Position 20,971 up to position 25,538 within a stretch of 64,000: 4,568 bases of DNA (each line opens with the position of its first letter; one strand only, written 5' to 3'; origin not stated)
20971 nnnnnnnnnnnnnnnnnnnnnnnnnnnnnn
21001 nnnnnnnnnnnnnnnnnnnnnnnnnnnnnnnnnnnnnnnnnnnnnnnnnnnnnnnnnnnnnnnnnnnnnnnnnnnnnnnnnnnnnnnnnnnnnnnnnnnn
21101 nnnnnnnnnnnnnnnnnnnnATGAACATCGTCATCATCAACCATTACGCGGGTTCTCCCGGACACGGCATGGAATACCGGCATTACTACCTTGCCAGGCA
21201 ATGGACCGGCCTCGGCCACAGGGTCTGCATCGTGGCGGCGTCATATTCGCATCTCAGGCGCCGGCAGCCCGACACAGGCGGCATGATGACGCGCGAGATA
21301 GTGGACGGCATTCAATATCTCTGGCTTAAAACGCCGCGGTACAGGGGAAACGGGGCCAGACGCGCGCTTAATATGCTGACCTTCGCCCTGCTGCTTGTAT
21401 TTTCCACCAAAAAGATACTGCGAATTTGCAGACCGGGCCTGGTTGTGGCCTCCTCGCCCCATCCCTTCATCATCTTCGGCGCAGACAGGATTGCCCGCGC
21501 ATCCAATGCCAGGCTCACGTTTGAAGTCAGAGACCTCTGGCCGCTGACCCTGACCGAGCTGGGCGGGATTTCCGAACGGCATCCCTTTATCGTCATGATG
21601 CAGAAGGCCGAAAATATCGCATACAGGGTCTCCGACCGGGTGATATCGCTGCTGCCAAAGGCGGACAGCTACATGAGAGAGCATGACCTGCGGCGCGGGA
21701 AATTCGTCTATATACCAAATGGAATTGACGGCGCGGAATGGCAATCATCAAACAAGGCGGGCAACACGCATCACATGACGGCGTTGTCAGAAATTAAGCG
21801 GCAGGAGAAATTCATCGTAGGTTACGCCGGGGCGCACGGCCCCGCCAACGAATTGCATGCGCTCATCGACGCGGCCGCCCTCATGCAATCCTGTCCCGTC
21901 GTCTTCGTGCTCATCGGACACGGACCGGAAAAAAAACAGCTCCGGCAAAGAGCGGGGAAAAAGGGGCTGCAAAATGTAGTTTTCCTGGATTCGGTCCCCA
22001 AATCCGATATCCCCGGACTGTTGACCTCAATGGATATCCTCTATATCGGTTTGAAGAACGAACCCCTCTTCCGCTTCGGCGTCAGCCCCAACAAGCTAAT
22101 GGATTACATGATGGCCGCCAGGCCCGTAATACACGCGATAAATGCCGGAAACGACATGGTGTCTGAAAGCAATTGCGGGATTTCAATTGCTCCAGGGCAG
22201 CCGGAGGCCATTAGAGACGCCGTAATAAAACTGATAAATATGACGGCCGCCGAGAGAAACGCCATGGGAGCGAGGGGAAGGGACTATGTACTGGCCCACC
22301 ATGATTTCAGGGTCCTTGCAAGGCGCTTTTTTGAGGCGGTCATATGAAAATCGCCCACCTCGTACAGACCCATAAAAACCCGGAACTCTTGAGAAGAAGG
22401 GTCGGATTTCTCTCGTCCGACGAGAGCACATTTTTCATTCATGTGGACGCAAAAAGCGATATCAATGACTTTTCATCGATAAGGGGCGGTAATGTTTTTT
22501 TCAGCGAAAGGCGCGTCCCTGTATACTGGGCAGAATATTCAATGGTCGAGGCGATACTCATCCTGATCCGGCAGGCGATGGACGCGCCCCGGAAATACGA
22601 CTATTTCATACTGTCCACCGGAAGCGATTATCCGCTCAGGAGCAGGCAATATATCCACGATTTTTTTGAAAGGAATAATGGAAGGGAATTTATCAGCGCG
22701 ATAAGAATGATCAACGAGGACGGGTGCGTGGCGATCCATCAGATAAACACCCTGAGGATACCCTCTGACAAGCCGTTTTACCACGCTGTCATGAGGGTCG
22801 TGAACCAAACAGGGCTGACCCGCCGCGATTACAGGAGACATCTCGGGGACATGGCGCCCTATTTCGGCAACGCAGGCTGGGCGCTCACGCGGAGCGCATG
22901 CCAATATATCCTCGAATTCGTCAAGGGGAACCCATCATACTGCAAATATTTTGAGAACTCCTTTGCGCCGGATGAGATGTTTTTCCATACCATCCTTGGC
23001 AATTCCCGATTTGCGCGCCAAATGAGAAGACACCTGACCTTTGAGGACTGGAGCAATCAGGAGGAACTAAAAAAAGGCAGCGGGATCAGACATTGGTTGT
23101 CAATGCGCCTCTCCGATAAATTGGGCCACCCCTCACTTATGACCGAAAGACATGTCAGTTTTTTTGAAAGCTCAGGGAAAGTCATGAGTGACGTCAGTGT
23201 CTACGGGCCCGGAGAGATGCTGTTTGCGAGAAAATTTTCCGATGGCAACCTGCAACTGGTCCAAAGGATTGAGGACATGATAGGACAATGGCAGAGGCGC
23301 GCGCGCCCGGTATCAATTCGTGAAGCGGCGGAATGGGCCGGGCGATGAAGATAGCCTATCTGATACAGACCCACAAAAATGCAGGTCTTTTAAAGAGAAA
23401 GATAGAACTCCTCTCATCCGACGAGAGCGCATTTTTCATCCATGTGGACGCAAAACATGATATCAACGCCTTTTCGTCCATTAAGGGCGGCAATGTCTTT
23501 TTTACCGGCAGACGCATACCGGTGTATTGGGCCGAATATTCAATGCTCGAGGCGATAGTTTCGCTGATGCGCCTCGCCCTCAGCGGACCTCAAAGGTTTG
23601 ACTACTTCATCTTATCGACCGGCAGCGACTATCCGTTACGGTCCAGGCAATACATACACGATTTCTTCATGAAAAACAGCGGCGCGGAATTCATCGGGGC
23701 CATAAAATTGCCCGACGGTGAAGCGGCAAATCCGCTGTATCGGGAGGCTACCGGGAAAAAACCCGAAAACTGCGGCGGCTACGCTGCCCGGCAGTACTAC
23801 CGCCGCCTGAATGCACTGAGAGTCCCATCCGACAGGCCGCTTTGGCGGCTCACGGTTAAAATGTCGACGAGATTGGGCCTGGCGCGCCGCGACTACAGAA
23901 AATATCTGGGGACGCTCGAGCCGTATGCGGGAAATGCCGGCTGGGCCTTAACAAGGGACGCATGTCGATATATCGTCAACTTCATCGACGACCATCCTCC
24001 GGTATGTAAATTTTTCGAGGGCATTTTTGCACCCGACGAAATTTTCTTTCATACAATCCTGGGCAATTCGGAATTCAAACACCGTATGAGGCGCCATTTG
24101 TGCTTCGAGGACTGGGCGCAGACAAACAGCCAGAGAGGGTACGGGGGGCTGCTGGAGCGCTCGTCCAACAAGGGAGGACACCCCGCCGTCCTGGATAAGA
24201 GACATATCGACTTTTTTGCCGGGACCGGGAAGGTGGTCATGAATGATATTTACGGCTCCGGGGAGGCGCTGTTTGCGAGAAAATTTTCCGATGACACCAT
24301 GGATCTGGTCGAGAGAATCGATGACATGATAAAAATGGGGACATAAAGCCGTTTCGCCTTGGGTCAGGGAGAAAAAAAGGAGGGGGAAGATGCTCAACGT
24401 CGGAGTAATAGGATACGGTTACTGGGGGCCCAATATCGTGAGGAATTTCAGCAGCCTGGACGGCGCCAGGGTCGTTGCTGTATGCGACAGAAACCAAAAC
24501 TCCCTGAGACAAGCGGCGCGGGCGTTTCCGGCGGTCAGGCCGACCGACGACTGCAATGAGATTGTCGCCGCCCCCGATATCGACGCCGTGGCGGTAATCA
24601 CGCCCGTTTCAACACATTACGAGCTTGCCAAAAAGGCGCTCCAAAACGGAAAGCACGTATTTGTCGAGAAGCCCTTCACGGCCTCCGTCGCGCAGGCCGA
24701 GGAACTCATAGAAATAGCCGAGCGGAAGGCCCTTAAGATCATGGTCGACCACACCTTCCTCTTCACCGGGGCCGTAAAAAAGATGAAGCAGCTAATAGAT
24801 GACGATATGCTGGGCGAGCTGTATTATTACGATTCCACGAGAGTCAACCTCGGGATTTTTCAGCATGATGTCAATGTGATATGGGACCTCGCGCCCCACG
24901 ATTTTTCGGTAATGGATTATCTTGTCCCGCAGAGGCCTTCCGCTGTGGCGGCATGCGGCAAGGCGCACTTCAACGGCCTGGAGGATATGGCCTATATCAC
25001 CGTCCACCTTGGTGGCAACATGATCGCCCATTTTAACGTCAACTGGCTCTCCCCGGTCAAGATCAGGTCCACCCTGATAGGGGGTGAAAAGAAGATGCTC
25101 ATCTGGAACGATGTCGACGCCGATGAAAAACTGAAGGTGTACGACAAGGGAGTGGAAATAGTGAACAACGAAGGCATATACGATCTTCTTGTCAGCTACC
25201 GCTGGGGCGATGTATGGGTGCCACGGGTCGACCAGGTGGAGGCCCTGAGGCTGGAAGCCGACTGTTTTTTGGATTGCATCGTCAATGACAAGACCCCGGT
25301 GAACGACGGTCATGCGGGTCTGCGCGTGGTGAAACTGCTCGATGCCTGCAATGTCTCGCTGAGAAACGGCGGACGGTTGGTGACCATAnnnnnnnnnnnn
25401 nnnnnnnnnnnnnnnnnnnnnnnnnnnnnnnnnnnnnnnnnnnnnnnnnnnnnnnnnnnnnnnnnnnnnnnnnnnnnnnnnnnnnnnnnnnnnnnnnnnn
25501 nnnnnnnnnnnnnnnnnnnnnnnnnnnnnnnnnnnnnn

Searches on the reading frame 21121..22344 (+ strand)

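Call 8: search_protein_families(library=pfam, proteins=[window:21121-22344:+], max_evalue=0.001)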
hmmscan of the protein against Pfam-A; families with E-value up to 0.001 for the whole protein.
window:21121-22344:+ (408 aa): 5 families
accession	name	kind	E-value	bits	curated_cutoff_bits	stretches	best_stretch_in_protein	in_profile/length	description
PF13692.12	Glyco_trans_1_4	-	9e-17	62.1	27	1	232-373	3-141/142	Glycosyl transferases group 1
PF00534.26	Glycos_transf_1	-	2.2e-14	53.8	26.4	1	226-387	11-170/172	Glycosyl transferases group 1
PF13579.12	Glyco_trans_4_4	-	2.9e-11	44.4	29.7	1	16-201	2-158/158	Glycosyl transferase 4-like domain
PF13439.12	Glyco_transf_4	-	7.4e-11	42.8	28.5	1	16-203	3-167/170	Glycosyltransferase Family 4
PF13524.12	Glyco_trans_1_2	-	0.00014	22.3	25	1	272-403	27-142/144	Glycosyl transferase-like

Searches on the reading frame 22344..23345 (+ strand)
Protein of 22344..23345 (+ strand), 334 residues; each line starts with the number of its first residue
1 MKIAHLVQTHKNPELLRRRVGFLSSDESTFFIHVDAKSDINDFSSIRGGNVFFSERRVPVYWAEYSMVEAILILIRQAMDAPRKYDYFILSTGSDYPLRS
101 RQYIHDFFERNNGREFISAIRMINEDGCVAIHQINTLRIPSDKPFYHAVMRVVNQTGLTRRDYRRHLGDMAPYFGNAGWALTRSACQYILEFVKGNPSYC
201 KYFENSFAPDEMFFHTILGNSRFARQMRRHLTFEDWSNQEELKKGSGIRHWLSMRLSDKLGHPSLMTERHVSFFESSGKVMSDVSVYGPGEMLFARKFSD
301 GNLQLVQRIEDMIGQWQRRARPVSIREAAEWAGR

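Call 8: search_protein_families(library=pfam, proteins=[window:22344-23345:+], max_evalue=0.001)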
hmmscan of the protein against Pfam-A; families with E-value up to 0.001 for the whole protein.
window:22344-23345:+ (334 aa): 1 family
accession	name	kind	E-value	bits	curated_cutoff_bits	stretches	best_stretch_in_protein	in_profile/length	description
PF02485.27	Branch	-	2.2e-24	86.8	23.4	1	3-243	1-233/250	Core-2/I-Branching enzyme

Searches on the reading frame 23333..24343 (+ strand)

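Call 8: search_protein_families(library=pfam, proteins=[window:23333-24343:+], max_evalue=0.001)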
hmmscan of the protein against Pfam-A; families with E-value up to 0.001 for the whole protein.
window:23333-24343:+ (337 aa): 1 family
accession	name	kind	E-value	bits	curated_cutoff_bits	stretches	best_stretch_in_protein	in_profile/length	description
PF02485.27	Branch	-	2e-22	80.4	23.4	2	7-121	1-121/250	Core-2/I-Branching enzyme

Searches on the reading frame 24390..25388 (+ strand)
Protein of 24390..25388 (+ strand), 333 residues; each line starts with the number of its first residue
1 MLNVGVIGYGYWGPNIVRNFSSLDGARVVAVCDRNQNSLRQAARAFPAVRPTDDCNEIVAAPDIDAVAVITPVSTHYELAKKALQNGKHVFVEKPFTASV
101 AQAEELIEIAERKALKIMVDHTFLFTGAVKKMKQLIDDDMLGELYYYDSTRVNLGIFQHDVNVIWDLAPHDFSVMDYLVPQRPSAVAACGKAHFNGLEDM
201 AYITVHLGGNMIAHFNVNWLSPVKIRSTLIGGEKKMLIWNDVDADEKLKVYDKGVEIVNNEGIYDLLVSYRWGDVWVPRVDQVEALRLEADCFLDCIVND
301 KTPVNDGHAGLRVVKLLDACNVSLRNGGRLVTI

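Call 35: search_protein_families(library=ncbifam, proteins=[window:24390-25388:+], max_evalue=0.00001)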
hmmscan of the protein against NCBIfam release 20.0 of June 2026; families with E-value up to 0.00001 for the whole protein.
window:24390-25388:+ (333 aa): 9 families
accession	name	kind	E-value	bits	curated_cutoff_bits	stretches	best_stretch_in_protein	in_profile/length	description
NF040723.1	UDP-GlcNAcDh_Arch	equivalog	2.9e-52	178.1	450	1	2-315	1-292/302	UDP-N-acetylglucosamine 3-dehydrogenase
TIGR04380.1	myo_inos_iolG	equivalog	9.2e-30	103.6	355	1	1-195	1-201/330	inositol 2-dehydrogenase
NF008607.0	PRK11579.1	subfamily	1.9e-24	86.3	330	1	2-150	5-151/346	oxidoreductase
NF041392.1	XylDh_Gfo6_Halo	equivalog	7.8e-21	74.2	350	1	3-145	18-164/350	D-xylose 1-dehydrogenase Gfo6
NF052479.1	LevoglcsnDh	equivalog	1.5e-19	70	650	1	30-150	40-160/386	levoglucosan dehydrogenase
NF052679.1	InsChiInosDhIolG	equivalog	1.1e-17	64.1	540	1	2-181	3-187/343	bifunctional inositol 2-dehydrogenase/D-chiro-inositol 1-dehydrogenase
NF007574.0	PRK10206.1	equivalog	2.3e-17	63.1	352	1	28-146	31-148/345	oxidoreductase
NF058563.1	BT_2159_fam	equivalog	1.1e-14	54.2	650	1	3-145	2-144/350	disaccharide 3-dehydrogenase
NF058561.1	BT_2158_fam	equivalog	1.1e-14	53.9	750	1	2-145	36-178/487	glycoside 3-dehydrogenase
